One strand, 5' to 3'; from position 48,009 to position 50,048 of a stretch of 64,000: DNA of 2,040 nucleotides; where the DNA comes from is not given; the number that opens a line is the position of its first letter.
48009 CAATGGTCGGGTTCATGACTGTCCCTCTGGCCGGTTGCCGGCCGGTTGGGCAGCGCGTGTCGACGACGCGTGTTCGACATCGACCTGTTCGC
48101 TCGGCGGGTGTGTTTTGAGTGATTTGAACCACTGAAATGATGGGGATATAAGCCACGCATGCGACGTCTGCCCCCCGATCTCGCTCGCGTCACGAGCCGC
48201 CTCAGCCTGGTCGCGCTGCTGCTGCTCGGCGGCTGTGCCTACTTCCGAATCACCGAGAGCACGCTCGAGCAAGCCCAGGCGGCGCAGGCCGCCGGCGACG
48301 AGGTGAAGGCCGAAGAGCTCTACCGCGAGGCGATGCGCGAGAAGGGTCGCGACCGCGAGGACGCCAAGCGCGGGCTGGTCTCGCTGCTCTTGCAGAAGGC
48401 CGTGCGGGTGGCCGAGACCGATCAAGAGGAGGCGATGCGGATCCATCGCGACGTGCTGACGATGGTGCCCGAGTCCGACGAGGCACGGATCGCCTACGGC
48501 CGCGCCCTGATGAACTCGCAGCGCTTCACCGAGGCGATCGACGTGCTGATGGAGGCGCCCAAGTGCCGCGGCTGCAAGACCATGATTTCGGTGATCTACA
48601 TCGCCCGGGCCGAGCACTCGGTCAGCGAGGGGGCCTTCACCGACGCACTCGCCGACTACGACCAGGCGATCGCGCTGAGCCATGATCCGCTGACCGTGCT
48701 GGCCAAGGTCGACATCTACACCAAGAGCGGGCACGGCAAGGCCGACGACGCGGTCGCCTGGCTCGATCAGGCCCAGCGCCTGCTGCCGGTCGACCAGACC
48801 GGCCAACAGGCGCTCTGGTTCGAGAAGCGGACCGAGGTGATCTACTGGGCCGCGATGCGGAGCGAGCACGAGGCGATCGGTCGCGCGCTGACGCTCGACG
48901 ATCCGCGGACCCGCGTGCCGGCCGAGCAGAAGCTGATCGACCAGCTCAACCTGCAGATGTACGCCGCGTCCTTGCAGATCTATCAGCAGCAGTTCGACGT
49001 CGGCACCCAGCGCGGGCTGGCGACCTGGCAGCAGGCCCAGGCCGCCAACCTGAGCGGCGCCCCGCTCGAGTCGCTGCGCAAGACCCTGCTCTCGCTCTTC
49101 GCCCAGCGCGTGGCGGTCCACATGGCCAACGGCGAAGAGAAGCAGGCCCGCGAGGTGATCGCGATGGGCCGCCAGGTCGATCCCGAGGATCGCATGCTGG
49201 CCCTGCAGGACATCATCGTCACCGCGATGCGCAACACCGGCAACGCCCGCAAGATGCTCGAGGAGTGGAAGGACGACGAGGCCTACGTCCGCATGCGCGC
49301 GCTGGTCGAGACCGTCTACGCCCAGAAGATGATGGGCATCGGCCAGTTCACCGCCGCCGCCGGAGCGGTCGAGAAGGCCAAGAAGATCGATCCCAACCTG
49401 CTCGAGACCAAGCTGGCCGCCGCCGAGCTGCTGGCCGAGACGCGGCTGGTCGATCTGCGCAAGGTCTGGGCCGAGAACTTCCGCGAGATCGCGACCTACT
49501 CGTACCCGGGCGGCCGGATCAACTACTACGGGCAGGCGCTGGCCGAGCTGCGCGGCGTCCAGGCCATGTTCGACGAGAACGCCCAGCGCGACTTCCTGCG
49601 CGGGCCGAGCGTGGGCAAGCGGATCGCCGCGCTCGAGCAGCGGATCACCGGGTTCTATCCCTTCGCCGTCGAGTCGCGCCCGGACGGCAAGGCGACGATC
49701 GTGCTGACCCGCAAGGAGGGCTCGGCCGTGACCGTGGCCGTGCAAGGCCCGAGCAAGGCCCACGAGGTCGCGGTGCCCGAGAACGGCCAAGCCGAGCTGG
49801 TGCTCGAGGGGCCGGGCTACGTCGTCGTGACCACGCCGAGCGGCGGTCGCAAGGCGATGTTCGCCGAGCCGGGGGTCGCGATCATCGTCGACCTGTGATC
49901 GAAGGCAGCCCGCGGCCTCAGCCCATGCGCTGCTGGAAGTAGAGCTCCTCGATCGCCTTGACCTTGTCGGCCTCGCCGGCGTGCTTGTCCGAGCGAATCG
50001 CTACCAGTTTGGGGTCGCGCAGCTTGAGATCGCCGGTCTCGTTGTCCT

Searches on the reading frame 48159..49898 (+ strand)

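Call 6: search_protein_families(library=pfam, proteins=[window:48159-49898:+], max_evalue=0.01)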
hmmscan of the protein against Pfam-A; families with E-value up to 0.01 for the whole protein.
window:48159-49898:+ (579 aa): 5 families
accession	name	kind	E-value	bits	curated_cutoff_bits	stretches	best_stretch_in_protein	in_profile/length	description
PF14559.12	TPR_19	-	3.7e-10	40.4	25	1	86-135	4-53/68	Tetratricopeptide repeat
PF13428.12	TPR_14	-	5.3e-08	33.2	23.5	0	314-348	4-38/44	Tetratricopeptide repeat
PF07719.23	TPR_2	-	1.5e-06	28.3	27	0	109-133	3-27/34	Tetratricopeptide repeat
PF13414.12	TPR_11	-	0.0013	18.8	26.8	0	156-176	6-26/42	TPR repeat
PF00515.34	TPR_1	-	0.0077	16.5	27.8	0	158-176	15-33/34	Tetratricopeptide repeat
